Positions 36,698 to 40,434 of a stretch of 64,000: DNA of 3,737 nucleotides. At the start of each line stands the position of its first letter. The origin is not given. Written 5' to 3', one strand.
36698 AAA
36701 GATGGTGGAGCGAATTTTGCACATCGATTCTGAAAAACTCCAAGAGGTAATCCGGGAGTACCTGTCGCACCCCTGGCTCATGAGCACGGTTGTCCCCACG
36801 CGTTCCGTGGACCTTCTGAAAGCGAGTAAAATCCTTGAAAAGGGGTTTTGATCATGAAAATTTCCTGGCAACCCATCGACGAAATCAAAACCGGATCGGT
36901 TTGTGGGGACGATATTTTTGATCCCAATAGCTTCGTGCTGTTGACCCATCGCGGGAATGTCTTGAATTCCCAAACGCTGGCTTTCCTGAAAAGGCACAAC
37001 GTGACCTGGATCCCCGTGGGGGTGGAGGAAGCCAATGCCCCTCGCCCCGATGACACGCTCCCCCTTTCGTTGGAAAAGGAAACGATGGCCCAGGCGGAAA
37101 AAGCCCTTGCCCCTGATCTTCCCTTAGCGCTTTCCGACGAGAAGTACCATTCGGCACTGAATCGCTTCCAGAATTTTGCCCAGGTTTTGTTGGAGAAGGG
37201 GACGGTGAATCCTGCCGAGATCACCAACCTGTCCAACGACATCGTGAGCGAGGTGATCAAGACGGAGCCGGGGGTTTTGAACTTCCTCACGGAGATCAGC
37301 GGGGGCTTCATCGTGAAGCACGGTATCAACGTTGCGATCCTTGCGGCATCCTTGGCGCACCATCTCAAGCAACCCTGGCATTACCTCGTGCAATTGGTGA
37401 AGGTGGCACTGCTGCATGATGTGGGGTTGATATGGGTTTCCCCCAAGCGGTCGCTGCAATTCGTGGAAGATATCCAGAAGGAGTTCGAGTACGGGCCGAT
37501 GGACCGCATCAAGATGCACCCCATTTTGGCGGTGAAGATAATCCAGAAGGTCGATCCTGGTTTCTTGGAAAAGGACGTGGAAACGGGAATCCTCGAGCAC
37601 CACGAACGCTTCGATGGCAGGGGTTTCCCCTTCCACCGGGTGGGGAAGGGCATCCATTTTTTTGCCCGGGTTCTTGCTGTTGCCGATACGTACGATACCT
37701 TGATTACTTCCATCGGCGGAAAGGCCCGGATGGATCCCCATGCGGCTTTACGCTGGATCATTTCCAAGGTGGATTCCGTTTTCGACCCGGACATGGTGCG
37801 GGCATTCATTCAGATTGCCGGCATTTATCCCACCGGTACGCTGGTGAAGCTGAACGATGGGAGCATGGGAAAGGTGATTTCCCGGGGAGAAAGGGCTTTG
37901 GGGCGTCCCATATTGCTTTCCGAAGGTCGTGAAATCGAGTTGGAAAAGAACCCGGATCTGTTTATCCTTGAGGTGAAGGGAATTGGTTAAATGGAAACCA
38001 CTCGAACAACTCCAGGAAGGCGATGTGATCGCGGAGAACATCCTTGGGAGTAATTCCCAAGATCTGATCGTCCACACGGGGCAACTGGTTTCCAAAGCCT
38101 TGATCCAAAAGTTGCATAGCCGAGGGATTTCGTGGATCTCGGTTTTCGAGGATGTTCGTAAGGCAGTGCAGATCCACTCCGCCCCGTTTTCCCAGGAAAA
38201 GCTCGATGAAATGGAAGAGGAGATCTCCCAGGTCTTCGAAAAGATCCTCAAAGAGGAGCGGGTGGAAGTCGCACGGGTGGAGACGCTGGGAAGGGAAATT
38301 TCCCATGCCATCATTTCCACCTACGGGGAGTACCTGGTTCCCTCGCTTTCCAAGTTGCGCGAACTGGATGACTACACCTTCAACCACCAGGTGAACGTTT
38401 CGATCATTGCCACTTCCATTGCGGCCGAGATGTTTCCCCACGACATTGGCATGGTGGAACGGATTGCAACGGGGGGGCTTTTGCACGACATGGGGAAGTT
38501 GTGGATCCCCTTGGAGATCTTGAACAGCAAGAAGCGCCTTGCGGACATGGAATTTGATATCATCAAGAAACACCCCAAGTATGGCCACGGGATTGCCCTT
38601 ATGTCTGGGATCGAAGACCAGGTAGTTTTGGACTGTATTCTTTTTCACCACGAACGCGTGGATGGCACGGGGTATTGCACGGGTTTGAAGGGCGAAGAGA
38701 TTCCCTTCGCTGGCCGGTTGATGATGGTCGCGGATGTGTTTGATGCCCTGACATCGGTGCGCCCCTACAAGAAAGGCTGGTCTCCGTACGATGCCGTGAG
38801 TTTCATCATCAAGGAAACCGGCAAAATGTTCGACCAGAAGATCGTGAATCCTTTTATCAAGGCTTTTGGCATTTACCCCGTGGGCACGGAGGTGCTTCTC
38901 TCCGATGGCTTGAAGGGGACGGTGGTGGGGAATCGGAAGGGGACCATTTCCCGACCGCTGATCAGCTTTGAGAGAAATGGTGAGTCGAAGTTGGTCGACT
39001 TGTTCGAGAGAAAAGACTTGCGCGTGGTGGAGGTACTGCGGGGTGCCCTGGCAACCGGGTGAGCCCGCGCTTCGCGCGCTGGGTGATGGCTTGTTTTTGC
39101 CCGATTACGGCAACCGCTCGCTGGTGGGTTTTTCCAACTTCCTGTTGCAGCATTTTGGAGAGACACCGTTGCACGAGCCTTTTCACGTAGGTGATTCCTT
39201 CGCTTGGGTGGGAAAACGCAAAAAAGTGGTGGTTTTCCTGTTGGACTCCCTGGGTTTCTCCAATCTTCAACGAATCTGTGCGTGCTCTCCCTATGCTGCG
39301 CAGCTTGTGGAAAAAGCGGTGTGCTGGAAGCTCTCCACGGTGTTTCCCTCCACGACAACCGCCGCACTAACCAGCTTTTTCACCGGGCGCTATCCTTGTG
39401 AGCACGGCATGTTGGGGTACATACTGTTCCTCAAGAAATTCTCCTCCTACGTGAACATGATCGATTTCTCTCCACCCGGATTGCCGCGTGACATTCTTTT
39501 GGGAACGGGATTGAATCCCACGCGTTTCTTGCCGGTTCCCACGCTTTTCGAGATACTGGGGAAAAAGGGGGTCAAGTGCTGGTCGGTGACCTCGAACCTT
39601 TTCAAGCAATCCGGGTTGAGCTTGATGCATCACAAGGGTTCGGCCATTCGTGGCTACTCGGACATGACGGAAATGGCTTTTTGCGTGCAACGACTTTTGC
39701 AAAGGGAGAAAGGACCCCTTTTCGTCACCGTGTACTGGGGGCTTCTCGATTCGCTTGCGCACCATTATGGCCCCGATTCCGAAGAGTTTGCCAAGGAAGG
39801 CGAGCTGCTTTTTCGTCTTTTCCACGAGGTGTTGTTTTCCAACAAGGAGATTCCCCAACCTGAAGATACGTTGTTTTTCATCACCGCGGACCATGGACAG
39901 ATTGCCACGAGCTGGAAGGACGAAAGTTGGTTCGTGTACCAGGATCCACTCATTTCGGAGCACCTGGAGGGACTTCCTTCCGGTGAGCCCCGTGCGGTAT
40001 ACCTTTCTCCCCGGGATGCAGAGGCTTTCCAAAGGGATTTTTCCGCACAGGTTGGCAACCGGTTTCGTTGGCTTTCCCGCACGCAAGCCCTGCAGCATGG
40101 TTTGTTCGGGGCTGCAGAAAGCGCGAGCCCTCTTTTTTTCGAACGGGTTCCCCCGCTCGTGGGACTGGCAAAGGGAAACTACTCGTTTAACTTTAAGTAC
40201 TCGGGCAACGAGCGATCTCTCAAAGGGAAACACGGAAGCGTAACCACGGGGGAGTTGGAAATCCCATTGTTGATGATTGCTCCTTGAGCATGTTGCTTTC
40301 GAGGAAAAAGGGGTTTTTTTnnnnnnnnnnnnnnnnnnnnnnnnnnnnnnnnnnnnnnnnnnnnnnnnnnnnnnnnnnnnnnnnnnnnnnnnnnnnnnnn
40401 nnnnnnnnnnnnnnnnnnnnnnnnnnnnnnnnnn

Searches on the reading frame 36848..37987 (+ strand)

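Call 18: search_protein_families(library=pfam, proteins=[window:36848-37987:+], max_evalue=0.00001)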
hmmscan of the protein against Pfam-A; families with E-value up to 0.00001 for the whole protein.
window:36848-37987:+ (380 aa): 2 families
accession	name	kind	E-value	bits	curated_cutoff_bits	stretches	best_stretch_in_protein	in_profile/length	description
PF13487.12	HD_5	-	4.1e-19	69.4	27.2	1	157-315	16-169/170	HD domain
PF01966.28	HD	-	1.3e-09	38.8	22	1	157-284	3-115/116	HD domain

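Call 85: search_protein_families(library=padloc, proteins=[window:36848-37987:+], max_evalue=0.001)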
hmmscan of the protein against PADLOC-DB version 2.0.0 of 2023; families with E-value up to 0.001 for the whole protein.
window:36848-37987:+ (380 aa): 0 families

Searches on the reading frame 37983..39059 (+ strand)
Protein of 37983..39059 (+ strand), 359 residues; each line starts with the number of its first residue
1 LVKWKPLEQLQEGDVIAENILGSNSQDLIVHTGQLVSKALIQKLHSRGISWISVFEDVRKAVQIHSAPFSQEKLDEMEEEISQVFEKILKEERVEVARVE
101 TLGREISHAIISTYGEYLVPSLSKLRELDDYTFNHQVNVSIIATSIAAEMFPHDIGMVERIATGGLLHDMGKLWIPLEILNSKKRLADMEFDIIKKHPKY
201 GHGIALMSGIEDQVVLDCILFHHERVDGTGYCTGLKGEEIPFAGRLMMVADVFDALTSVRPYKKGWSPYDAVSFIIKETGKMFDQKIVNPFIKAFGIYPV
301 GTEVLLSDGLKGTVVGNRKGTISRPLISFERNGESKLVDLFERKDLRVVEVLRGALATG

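Call 18: search_protein_families(library=pfam, proteins=[window:37983-39059:+], max_evalue=0.00001)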
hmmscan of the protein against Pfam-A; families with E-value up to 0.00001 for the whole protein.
window:37983-39059:+ (359 aa): 2 families
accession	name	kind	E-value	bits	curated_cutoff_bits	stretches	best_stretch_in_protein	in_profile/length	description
PF13487.12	HD_5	-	6.7e-27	94.7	27.2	1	133-287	15-170/170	HD domain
PF01966.28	HD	-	1.2e-14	55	22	1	132-255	1-115/116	HD domain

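Call 85: search_protein_families(library=padloc, proteins=[window:37983-39059:+], max_evalue=0.001)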
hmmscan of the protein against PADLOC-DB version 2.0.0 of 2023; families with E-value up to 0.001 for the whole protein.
window:37983-39059:+ (359 aa): 0 families

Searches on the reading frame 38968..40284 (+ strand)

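Call 18: search_protein_families(library=pfam, proteins=[window:38968-40284:+], max_evalue=0.00001)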
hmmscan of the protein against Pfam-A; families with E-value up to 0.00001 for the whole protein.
window:38968-40284:+ (439 aa): 1 family
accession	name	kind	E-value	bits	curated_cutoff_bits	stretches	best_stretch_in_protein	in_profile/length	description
PF01663.27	Phosphodiest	-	5.3e-23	82.6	23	1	87-424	1-341/342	Type I phosphodiesterase / nucleotide pyrophosphatase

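Call 85: search_protein_families(library=padloc, proteins=[window:38968-40284:+], max_evalue=0.001)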
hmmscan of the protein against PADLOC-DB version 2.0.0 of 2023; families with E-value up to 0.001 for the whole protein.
window:38968-40284:+ (439 aa): 0 families
